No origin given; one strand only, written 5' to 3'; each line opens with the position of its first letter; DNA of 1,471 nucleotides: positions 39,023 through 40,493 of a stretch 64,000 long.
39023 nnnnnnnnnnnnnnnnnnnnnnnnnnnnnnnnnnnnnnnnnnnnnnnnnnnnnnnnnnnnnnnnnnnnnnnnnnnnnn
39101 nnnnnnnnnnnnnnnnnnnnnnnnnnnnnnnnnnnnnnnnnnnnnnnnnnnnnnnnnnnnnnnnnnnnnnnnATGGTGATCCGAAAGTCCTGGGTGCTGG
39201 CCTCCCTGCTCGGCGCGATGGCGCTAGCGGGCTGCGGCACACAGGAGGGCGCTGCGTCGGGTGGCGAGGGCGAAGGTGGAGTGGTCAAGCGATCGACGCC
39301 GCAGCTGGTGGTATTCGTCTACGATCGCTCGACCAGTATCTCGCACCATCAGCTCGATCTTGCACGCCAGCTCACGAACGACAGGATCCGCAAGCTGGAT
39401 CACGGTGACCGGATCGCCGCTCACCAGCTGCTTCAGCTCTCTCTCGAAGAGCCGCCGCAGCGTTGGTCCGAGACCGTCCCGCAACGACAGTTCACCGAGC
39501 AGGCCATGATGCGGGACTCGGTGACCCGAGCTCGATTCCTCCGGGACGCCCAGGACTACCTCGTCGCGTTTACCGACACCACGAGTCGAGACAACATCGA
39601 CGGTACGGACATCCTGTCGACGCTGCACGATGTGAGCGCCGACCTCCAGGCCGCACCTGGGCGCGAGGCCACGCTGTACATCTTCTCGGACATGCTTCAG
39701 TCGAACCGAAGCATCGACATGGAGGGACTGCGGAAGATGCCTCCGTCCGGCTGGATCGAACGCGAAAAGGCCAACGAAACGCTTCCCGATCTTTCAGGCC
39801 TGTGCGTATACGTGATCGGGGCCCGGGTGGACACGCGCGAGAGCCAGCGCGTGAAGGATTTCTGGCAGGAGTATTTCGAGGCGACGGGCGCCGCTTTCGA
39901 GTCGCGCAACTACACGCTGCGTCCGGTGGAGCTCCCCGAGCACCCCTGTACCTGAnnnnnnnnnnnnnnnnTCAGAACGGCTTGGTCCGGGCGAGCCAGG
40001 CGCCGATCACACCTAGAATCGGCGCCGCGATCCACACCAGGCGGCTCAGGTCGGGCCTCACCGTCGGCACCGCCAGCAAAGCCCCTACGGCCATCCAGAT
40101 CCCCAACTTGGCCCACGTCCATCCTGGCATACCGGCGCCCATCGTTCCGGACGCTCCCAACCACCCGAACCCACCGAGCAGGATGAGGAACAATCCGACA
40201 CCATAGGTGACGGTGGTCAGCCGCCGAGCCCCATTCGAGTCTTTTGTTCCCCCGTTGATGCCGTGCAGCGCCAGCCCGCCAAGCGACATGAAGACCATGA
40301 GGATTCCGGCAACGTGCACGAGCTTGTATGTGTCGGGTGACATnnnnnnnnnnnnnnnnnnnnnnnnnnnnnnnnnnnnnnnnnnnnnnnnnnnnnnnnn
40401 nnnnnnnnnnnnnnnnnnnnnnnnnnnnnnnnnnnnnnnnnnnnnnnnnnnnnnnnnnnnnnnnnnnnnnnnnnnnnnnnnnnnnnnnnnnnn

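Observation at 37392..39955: Orphan two-gene module: four-TM coiled-coil membrane protein translationally coupled to a vWA-like lipoprotein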

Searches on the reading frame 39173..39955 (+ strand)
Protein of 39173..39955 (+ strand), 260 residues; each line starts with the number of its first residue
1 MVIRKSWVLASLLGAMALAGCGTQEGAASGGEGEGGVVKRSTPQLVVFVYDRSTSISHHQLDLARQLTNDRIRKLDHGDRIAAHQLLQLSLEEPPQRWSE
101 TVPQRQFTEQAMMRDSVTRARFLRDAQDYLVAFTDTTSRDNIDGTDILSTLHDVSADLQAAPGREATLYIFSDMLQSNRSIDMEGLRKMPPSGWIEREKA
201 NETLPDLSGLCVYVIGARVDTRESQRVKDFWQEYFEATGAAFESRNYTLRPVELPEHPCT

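Call 3: search_protein_families(library=pfam, proteins=[window:39173-39955:+], max_evalue=1)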
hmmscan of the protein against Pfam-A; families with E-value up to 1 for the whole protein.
window:39173-39955:+ (260 aa): 2 families
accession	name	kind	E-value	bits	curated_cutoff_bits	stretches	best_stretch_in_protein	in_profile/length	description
PF00092.34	VWA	-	0.0054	17.4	23.8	1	46-123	2-74/174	von Willebrand factor type A domain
PF13519.12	VWA_2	-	0.13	13.3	27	0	46-82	1-41/107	von Willebrand factor type A domain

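Call 4: search_protein_families(library=padloc, proteins=[window:39173-39955:+], max_evalue=1)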
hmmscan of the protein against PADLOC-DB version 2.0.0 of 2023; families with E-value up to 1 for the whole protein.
window:39173-39955:+ (260 aa): 0 families

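Call 6: search_protein_families(library=ncbifam, proteins=[window:39173-39955:+], max_evalue=1)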
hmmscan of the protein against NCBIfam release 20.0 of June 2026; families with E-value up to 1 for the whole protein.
window:39173-39955:+ (260 aa): 2 families
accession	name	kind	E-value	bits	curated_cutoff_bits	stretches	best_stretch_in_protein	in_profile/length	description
TIGR03436.1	acidobact_VWFA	subfamily_domain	0.054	13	81.25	1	105-180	117-196/324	VWA domain-containing protein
NF047847.2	SS_mature_LptM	equivalog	0.19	11.8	27.7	1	4-22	4-21/31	LPS translocon maturation chaperone LptM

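Call 7: search_solved_structures(query=window:39173-39955:+, max_evalue=10, show_alignments=2)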
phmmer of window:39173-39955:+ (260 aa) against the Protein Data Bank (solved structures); distinct sequences matched with E-value up to 10: 0.

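Call 10: find_homologous_proteins(query=window:39173-39955:+)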
Query window:39173-39955:+ (260 aa): 436 proteins with E <= 0.001 among 1936 candidates; the best 120 are listed.
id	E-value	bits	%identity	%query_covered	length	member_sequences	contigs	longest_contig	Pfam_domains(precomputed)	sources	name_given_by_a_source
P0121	2.6e-170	582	100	100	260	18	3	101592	-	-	-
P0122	7.2e-164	561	96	100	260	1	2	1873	-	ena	-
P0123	3.4e-163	559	96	100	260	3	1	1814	-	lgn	-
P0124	3.8e-157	539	92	100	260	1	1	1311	-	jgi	-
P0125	5.2e-154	529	90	100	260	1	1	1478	-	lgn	-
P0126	6.8e-152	522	89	100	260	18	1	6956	-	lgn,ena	-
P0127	1.8e-151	520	88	100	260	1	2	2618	-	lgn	-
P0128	2.5e-151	520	88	100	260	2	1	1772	-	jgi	-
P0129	8.9e-150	515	88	100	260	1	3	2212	-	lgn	-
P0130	4.7e-148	509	88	99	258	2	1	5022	-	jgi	jgi:hypothetical protein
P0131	1.1e-147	508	87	100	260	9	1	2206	-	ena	-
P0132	1.3e-147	508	87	100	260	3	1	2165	-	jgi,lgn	-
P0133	5.6e-147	506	86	100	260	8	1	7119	-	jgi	jgi:hypothetical protein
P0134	7.8e-147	505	86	100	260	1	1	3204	-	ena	-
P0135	1.1e-146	505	85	100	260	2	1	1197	-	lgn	-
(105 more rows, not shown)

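Call 27: predict_structure(alignment_id=A2)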
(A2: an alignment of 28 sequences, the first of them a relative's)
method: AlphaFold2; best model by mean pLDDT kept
length: 260 residues; sequences in the alignment: 28
mean_pLDDT: 72.9   pTM: 0.73
mean pLDDT of the five models: 72.9, 70.5, 66.7, 64.8, 48.7
residues with pLDDT >= 90: 53; 70-90: 115; 50-70: 47; < 50: 45
segments of 3 or more residues with pLDDT < 50: 1-38, 180-182
pLDDT, mean of each block of 10 residues (from residue 1): 38 36 32 39 88 79 86 88 76 72 77 77 87 69 73 92 90 68 56 91 94 80 82 94 68 64
secondary structure, 60 per line:
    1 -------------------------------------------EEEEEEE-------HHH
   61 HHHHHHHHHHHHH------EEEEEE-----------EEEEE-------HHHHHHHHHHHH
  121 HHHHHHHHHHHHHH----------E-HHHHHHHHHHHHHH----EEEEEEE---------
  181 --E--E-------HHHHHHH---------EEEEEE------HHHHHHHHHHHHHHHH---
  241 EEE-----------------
elements in order: E44-50 H58-73 E80-85 E97-101 H109-134 H147-160 E165-171 H194-200 E210-215 H222-237 E241-243

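Call 30: fold_search(model_id=the predicted structure, library=pdb)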
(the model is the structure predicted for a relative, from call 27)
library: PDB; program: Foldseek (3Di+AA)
matches with E <= 10: 691; with E <= 0.001: 32
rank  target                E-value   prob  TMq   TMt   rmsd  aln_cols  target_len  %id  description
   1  9c4f_I                2.5e-05  1.00  0.41  0.53   7.5       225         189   15  Infectious B19V capsid (released 2024-10-16)
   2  9han_B                6.7e-05  1.00  0.38  0.42   8.3       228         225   14  Bovine collagen VI local refinement of C-terminal region (released 2025-08-20)
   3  6pyo_A                9.1e-05  1.00  0.40  0.58   5.8       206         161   15  Calcium Activated Chloride Channel Regulator 1 (CLCA1) VWA Domain (released 2020-01-29)
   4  6fpy_B                9.1e-05  1.00  0.40  0.19   7.4       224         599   12  Inter-alpha-inhibitor heavy chain 1, wild type (released 2019-02-27)
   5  6fpz_A                1.2e-04  1.00  0.39  0.19   7.9       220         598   14  Inter-alpha-inhibitor heavy chain 1, D298A (released 2019-02-27)
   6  6pyo_B                1.5e-04  1.00  0.41  0.61   5.2       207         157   14  Calcium Activated Chloride Channel Regulator 1 (CLCA1) VWA Domain (released 2020-01-29)
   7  6fpy_A                1.6e-04  1.00  0.39  0.19   7.4       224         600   12  Inter-alpha-inhibitor heavy chain 1, wild type (released 2019-02-27)
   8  2nut_B                1.6e-04  1.00  0.39  0.17  10.4       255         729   11  Crystal Structure of the human Sec23a/24a heterodimer, complexed with the SNARE protein Sec22b (released 2007-05-22)
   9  9gtu_B                1.7e-04  1.00  0.41  0.46   6.0       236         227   16  Collagen VI alpha 1, 2, 3 heterotrimer recombinant C terminal region. Local refinement. (released 2025-08-20)
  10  4c2b_C                1.9e-04  1.00  0.41  0.50   6.2       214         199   10  Crystal Structure of High-Affinity von Willebrand Factor A1 domain with Disulfide Mutation in Complex with High Affini (released 2014-01-08)
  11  7f49_A                2.3e-04  1.00  0.38  0.46   7.3       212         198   10  von Willebrand factor (VWF) A1 domain with BT-100 aptamer RNA (released 2021-07-07)
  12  6pyx_A                2.9e-04  1.00  0.39  0.57   6.0       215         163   12  Calcium Activated Chloride Channel Regulator 1 (CLCA1) VWA Domain (released 2020-01-29)
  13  5obz_A                2.9e-04  0.99  0.28  0.34  10.0       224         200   12  low resolution structure of the p34ct/p44ct minimal complex (released 2017-10-18)
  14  9han_A                3.8e-04  1.00  0.42  0.44   7.1       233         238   17  Bovine collagen VI local refinement of C-terminal region (released 2025-08-20)
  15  1m2v_A                3.8e-04  1.00  0.40  0.17  12.8       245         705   14  Crystal Structure of the yeast Sec23/24 heterodimer (released 2002-09-20)
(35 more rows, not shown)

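Call 41: search_solved_structures(query=A2, max_evalue=10, show_alignments=2)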
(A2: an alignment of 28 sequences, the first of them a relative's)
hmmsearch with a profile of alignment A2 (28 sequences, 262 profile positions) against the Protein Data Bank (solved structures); distinct sequences matched with E-value up to 10: 1.
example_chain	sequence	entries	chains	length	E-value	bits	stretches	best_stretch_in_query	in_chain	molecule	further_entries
8s7c_A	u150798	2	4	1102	0.29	13.4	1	41-88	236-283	VWFA and cache domain-containing protein 1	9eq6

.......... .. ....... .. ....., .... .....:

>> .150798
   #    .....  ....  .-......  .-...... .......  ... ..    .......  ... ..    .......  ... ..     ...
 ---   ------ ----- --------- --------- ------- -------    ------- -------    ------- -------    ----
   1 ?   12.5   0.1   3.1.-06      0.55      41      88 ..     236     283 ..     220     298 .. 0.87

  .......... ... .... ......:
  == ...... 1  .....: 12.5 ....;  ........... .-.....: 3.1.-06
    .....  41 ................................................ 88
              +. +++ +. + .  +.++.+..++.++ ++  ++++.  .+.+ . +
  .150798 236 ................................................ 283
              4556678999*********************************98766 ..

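Call 85: search_protein_families(library=phrogs, proteins=[window:39173-39955:+], max_evalue=0.1)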
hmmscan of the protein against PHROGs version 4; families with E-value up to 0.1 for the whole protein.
window:39173-39955:+ (260 aa): 0 families

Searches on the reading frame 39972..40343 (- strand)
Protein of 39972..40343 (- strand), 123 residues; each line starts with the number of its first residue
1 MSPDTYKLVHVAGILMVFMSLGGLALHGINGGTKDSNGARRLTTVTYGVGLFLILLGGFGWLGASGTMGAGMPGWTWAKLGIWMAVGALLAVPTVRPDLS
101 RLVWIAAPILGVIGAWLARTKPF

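Call 3: search_protein_families(library=pfam, proteins=[window:39972-40343:-], max_evalue=1)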
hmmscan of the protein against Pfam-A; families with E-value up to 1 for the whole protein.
window:39972-40343:- (123 aa): 1 family
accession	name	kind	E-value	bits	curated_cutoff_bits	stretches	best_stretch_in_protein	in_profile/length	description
PF13906.12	AA_permease_C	-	0.12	13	27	1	72-89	24-41/51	C-terminus of AA_permease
